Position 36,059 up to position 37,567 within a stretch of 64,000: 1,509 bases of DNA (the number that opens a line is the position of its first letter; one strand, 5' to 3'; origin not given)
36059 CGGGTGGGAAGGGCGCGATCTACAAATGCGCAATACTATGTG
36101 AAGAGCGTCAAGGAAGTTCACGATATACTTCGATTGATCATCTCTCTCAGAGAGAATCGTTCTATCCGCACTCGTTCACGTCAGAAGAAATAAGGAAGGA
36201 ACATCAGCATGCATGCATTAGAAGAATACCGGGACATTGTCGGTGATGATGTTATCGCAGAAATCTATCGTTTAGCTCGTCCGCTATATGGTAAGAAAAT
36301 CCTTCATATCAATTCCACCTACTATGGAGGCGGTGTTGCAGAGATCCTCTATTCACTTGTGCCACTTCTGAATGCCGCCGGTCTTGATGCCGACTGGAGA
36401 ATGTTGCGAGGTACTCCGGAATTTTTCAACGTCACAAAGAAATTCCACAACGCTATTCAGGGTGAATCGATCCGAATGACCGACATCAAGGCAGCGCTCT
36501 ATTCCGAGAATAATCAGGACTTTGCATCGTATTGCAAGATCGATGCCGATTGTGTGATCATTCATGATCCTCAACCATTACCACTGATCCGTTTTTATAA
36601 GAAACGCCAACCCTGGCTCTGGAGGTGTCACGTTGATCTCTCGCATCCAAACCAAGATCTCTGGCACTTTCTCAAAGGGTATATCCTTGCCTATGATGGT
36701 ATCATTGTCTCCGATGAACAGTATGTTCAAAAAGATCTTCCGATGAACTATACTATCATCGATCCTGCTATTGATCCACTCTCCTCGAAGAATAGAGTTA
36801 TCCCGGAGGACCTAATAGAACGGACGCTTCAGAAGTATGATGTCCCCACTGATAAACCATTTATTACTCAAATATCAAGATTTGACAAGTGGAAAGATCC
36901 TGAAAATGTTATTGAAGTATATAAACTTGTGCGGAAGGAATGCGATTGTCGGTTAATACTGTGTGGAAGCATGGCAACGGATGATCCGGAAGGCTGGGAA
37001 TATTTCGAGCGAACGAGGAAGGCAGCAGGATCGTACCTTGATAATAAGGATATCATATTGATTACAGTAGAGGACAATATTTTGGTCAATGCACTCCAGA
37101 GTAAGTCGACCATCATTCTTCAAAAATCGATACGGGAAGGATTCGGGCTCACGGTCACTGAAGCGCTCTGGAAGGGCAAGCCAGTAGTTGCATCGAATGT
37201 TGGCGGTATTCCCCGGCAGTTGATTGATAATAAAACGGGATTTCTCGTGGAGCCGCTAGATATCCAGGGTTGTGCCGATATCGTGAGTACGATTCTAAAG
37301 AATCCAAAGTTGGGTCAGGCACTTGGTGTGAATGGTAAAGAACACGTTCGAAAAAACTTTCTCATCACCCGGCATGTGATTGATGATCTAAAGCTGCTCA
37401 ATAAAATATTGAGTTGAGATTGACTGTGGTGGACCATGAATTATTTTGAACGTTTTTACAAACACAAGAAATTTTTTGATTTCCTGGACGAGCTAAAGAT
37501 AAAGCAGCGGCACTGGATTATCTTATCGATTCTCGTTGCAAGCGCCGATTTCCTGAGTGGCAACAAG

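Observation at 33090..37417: Two independent trehalose synthesis routes encoded back-to-back (OtsA/OtsB and TreT)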

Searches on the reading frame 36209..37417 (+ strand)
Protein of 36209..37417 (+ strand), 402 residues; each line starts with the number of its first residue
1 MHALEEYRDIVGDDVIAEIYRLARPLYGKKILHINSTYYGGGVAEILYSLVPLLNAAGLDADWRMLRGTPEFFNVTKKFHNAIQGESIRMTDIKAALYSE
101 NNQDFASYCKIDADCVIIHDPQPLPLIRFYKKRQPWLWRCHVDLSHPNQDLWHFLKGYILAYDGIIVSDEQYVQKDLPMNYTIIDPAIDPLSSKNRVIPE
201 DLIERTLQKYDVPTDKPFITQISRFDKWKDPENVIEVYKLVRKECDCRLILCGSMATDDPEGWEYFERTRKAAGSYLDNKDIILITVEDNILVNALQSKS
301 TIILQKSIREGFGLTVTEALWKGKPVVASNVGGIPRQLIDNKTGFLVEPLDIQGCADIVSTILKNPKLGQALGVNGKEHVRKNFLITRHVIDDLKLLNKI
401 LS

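Call 3: search_protein_families(library=pfam, proteins=[window:36209-37417:+])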
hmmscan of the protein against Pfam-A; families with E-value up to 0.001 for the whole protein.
window:36209-37417:+ (402 aa): 4 families
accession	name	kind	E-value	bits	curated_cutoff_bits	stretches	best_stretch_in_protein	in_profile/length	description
PF21269.3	TreT_GT1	-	4.8e-56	188.9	27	1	33-174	1-144/144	Trehalose synthase, N-terminal domain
PF00534.26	Glycos_transf_1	-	1.6e-29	103.1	26.4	1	206-378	5-171/172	Glycosyl transferases group 1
PF13692.12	Glyco_trans_1_4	-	1.2e-16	61.6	27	1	218-365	3-142/142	Glycosyl transferases group 1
PF20706.3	GT4-conflict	-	1.3e-05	24.8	26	1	229-341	212-323/385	Family 4 Glycosyltransferase in conflict systems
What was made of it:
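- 36209..37417 (+): treT, trehalose glycosyltransferring synthase (GT4), 402 aa. PF21269 at E 4.8e-56 and PF00534 at E 1.6e-29 (call 3).
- Checked: 36209-37417 (+) is 402 aa, with the TreT-specific N-terminal domain PF21269 at E 4.8e-56 over 1-144/144 plus Glycos_transf_1 (call 3).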

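Call 4: search_protein_families(library=ncbifam, proteins=[window:36209-37417:+])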
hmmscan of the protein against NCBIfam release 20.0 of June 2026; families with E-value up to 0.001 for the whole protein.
window:36209-37417:+ (402 aa): 22 families
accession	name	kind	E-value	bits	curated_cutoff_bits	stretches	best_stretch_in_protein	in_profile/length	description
NF041139.1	TreT_Thcocales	equivalog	2.8e-126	421.7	775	1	3-399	13-411/412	trehalose synthase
TIGR03999.1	thiol_BshA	equivalog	3.5e-24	85.4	273.7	1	206-399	189-372/375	N-acetyl-alpha-D-glucosaminyl L-malate synthase BshA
TIGR02149.1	glgA_Coryne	subfamily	1.4e-18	67.2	302.4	1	204-385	192-375/391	glycogen synthase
NF038295.1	EPS_HpsP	equivalog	3.9e-15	55.7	550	1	204-385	195-372/388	hormogonium polysaccharide biosynthesis glycosyltransferase HpsP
TIGR03449.1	mycothiol_MshA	equivalog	3.4e-14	52.6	462.5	1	196-382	201-386/406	D-inositol-3-phosphate glycosyltransferase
TIGR03088.1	stp2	hypoth_equivalog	7.9e-14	51.5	409.05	1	206-399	183-372/374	TIGR03088 family PEP-CTERM/XrtA system glycosyltransferase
NF041876.1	EPS_EpsE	equivalog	1.9e-13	50.4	400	1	219-387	217-383/389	exopolysaccharide biosynthesis GT4 family glycosyltransferase EpsE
TIGR02472.1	sucr_P_syn_N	equivalog_domain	2.2e-13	49.8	576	1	299-396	340-437/439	sucrose-phosphate synthase, putative, glycosyltransferase domain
TIGR04047.1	MSMEG_0565_glyc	hypoth_equivalog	3e-11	43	259.85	1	229-368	206-344/373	MSMEG_0565 family glycosyltransferase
NF038229.1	Glyco4_Geo_Pelo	equivalog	1.5e-10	40.7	400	1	238-401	184-337/338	GPMC system family 4 glycosyltransferase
NF047880.1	glyco_SdgA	exception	2.4e-10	39.6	800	1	159-381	266-472/488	serine-aspartate repeat adhesin O-glycosyltransferase SdgA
NF012028.0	PRK15484.1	subfamily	1e-08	34.7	618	1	206-384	183-362/380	lipopolysaccharide N-acetylglucosaminyltransferase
NF041010.1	glycosy_Agl16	equivalog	1.1e-08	34.4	575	1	193-381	156-333/352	glycosylation protein Agl16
TIGR02470.1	sucr_synth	equivalog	4.3e-08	31.7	810.4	1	214-364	548-708/784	sucrose synthase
NF053787.1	GlcN_PG_synth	equivalog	5.3e-08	32.1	480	1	293-388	256-347/361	N-acetylglucosaminyl phosphatidylglycerol synthase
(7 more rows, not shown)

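Call 5: search_solved_structures(query=window:36209-37417:+, show_alignments=2, max_evalue=0.00001)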
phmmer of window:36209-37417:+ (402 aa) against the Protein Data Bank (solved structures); distinct sequences matched with E-value up to 0.00001: 19.
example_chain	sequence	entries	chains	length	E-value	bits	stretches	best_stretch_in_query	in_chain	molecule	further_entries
2x6q_A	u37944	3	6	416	2.5e-121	408.8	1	3-399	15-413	TREHALOSE-SYNTHASE TRET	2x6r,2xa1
2xa2_A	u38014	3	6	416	1.7e-120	406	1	3-399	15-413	TREHALOSE-SYNTHASE TRET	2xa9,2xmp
6zj4_AAA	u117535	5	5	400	9.9e-108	364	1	4-390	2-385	Trehalose phosphorylase/synthase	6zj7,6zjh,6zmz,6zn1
6kih_A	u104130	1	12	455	1.3e-15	60.7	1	209-384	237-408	Tll1590 protein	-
2jjm_A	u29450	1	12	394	1.1e-14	57.5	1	206-386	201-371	GLYCOSYL TRANSFERASE, GROUP 1 FAMILY PROTEIN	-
3mbo_A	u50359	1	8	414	1.3e-14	57.3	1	206-386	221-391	Glycosyltransferase, group 1 family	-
7mi0_A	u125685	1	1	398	2.2e-12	50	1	197-361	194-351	Glycosyltransferase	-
5d00_A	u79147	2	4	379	6.3e-12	48.5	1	207-371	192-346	N-acetyl-alpha-D-glucosaminyl L-malate synthase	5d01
5i45_A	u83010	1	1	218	6.2e-11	45.2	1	221-388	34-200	Glycosyl transferases group 1 family protein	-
3c4q_A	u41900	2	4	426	1.9e-10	43.6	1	202-382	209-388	Predicted glycosyltransferases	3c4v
3c48_A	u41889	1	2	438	2.1e-10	43.5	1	202-382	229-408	Predicted glycosyltransferases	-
6n1x_A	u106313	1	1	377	6.8e-10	41.8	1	209-375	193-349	Glycosyltransferase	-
6d9t_A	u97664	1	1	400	7.7e-10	41.6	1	209-375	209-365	Glycosyl transferase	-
2f9f_A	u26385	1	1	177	3.2e-09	39.6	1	231-367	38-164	first mannosyl transferase (wbaZ-1)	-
4rbn_A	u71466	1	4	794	4.6e-08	35.7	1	201-363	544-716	Sucrose synthase:Glycosyl transferases group 1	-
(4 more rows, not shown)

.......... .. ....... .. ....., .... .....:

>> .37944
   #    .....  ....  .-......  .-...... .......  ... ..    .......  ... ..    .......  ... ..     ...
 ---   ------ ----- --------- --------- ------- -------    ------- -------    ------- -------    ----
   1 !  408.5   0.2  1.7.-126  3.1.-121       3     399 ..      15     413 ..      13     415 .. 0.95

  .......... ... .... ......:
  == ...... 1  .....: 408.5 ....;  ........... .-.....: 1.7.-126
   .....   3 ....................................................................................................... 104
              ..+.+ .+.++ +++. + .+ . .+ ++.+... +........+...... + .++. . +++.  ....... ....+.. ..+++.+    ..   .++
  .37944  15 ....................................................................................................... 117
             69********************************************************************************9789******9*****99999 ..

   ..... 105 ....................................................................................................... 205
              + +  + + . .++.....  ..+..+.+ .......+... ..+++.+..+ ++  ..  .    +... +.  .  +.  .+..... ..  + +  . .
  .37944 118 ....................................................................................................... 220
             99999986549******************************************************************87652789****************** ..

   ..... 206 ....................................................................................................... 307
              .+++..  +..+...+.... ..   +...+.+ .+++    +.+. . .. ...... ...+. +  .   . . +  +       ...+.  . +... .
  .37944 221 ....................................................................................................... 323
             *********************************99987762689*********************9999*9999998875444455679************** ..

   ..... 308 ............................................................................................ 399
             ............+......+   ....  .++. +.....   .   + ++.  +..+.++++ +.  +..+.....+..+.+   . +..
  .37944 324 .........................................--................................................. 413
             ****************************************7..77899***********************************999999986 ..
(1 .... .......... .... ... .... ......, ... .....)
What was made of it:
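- Checked: Both quoted motifs are present and align to '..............' and '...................' of P. horikoshii TreT (call 5).
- The window protein scores closer to the reversible P. horikoshii enzyme (408.8 bits) than to the T. uzoniensis enzyme (364 bits; call 5). The window TreT scores higher against the P. horikoshii enzyme (408.8 bits) than against the T. uzoniensis enzyme (364 bits; call 5).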

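Call 11: find_related_loci(query=window:36209-37417:+, collection=genome_contigs, flank=10000)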
Query window:36209-37417:+ (402 aa) in genome_contigs; peptide patterns used: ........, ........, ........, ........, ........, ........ (x = any residue, [..] = any of these).
398 stretches matched a pattern; 348 encode a relative of the query (tblastn E <= 1e-3); the best 80 are kept; 80 distinct loci.
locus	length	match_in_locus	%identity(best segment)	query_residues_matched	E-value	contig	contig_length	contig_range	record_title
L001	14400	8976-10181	89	1-402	0e+0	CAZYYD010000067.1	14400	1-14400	MAG TPA_asm: uncultured Ignavibacteriaceae bacterium isolate SRP178699_co1_24 genome assembly, contig: NODE_5473_length_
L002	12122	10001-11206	87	1-402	0e+0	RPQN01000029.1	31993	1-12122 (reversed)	MAG: Ignavibacteriae bacterium isolate metabat2.334 metabat2.334_Contig_542743, whole genome shotgun sequence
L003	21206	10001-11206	86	1-402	0e+0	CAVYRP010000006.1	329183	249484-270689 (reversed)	MAG: uncultured Bacteroidetes bacterium isolate MFD05942.bin.2.234 genome assembly, contig: contig_20016, whole genome s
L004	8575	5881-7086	85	1-402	0e+0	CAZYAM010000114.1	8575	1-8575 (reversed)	MAG TPA_asm: uncultured Ignavibacteriaceae bacterium isolate binchicken_co100_492 genome assembly, contig: NODE_13352_le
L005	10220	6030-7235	77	1-402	0e+0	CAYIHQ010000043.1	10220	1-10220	MAG TPA_asm: uncultured Ignavibacteriaceae bacterium isolate ERP119705_co22_105 genome assembly, contig: NODE_5196_lengt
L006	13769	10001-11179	78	1-393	0e+0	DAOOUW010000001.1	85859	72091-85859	MAG TPA_asm: Bacteroidota bacterium isolate AMR_MDS_2457 NODE_138_length_85859_cov_19.757237, whole genome shotgun seque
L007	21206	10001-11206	77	1-402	0e+0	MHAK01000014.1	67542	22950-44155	MAG: Ignavibacteria bacterium RIFCSPLOWO2_12_FULL_56_21 rifcsplowo2_12_scaffold_1138, whole genome shotgun sequence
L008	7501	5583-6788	68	1-402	0e+0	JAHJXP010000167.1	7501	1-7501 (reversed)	MAG: Proteobacteria bacterium isolate UML_B.mb.18 UML_B.mb.18_k141_74215, whole genome shotgun sequence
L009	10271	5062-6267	66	1-402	0e+0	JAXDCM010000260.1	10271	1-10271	MAG: Syntrophales bacterium isolate POMEDNA-B44 Raw1_k127_452894, whole genome shotgun sequence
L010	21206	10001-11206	66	1-402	0e+0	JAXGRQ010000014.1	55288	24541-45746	MAG: Syntrophales bacterium isolate AnMBR.bin353 bin353_14, whole genome shotgun sequence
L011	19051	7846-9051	66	1-402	0e+0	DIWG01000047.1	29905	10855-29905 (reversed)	MAG TPA_asm: Syntrophaceae bacterium UBA6112 UBA6112_contig_7559, whole genome shotgun sequence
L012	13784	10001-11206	65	1-402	0e+0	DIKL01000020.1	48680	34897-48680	MAG TPA_asm: Syntrophaceae bacterium UBA5619 UBA5619_contig_19471, whole genome shotgun sequence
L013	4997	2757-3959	65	1-401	0e+0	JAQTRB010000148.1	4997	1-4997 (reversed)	MAG: Syntrophales bacterium isolate STB_153 NODE_54475_length_4997_cov_6.671458_Sandtown_B, whole genome shotgun sequenc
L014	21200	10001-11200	62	3-402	7e-179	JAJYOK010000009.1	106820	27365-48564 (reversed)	MAG: Bacteroidetes bacterium isolate DBS2-5.bin33 NODE_84_length_106820_cov_10.788515, whole genome shotgun sequence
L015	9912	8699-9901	64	1-401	4e-178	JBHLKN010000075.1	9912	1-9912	MAG: Candidatus Hodarchaeota archaeon isolate DZ1B.339 DZ1B.339@24660, whole genome shotgun sequence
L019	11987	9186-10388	61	2-402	6e-172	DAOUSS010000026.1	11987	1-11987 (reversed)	MAG TPA_asm: Candidatus Stahlbacteria bacterium isolate CSMAG_552 CSMAG_552_k127_834209_length_11987_cov_11.0000, whole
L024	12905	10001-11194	61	1-398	3e-169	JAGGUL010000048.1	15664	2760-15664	MAG: Candidatus Hydrothermota bacterium isolate AUK073 PB_MBMC_027_c_000000000047, whole genome shotgun sequence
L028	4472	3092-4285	60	1-398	4e-173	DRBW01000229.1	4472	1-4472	MAG TPA_asm: candidate division WOR-3 bacterium isolate HyVt-237 Ga0116200_10010342, whole genome shotgun sequence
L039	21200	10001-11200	62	2-401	4e-166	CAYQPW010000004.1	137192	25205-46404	MAG TPA_asm: uncultured bacterium isolate SRP214966_co6_155 genome assembly, contig: NODE_19_length_137192_cov_14.411880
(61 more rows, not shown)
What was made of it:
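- TreT keeps its catalytic motifs and about 55-68% identity across domains of life, as expected for an enzyme (calls 5, 11).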

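Call 48: search_solved_structures(query=window:36209-37417:+, show_alignments=3, max_evalue=1e-50)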
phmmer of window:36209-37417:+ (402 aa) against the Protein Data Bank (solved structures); distinct sequences matched with E-value up to 1e-50: 3.
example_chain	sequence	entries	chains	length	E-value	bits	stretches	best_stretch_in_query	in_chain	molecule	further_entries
2x6q_A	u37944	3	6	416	2.5e-121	408.8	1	3-399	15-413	TREHALOSE-SYNTHASE TRET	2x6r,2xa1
2xa2_A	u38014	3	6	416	1.7e-120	406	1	3-399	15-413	TREHALOSE-SYNTHASE TRET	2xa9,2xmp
6zj4_AAA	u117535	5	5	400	9.9e-108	364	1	4-390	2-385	Trehalose phosphorylase/synthase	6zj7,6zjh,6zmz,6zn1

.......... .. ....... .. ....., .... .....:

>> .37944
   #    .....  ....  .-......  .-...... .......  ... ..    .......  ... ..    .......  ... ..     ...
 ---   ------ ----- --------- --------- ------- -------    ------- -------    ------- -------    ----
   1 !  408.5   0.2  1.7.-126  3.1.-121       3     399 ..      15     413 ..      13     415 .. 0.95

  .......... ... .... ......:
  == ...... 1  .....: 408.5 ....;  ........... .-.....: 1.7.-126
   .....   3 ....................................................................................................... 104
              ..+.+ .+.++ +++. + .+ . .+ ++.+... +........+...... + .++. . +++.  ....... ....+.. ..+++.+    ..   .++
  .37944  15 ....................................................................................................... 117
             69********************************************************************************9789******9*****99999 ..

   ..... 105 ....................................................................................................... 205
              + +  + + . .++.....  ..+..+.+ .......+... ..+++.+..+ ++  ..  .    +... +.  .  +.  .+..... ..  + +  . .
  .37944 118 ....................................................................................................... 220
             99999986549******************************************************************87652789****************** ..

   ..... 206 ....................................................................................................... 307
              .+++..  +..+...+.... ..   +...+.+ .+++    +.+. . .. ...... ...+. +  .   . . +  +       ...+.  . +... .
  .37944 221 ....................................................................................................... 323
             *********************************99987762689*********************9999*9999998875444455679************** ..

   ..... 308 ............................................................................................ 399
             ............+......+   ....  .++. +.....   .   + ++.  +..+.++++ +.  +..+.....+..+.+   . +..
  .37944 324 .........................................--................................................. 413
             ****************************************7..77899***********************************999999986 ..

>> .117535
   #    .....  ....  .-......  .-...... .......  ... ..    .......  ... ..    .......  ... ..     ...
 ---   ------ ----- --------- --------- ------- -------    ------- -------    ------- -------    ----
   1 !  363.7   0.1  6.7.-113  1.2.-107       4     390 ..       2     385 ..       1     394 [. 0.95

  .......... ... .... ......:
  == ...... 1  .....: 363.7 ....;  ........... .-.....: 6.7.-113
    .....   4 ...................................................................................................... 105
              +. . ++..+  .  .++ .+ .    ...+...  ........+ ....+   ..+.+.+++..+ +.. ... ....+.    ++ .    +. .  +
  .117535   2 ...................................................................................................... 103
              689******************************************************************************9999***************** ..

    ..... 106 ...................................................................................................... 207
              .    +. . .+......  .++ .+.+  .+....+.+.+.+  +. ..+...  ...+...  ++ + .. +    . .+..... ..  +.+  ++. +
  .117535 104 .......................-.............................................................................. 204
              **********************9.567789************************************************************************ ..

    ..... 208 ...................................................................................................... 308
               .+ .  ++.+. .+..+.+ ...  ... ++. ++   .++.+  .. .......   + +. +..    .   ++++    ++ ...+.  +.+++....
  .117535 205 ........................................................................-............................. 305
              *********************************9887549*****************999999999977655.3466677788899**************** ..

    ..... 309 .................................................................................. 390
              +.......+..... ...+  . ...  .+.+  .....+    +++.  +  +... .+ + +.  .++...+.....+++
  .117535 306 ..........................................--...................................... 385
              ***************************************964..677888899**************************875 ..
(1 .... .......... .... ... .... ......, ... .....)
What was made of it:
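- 36209..37417 (+): Matches 2x6q at E 2.5e-121 and 6zj4 at E 1e-107 (calls 5, 48).
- On TreT (trehalose glycosyltransferring synthase, GT4): '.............' aligns with '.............' of 2x6q; the 2xa2 variant has 'IRAGFG' at this position (calls 5, 48).
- Closest known: TreT, trehalose glycosyltransferring synthase. Same: Full-length homology, the TreT-specific N-terminal domain PF21269, the EX7E motif including the residue equal to E326, and the same length of about 400 aa (calls 3, 5, 48).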

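Call 66: search_protein_families(library=pfam, proteins=[L005:7239-9131:+], max_evalue=0.00001)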
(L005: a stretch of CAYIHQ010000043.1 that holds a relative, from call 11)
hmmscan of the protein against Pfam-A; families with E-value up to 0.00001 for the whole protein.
L005:7239-9131:+ (630 aa): 2 families
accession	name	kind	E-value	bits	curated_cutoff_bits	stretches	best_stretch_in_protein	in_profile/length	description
PF00128.31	Alpha-amylase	-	4.4e-20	72.8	22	1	130-225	15-101/446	Alpha amylase, catalytic domain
PF02922.24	CBM_48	-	2.3e-06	28.3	22.4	1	23-81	6-69/83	Carbohydrate-binding module 48 (Isoamylase N-terminal domain)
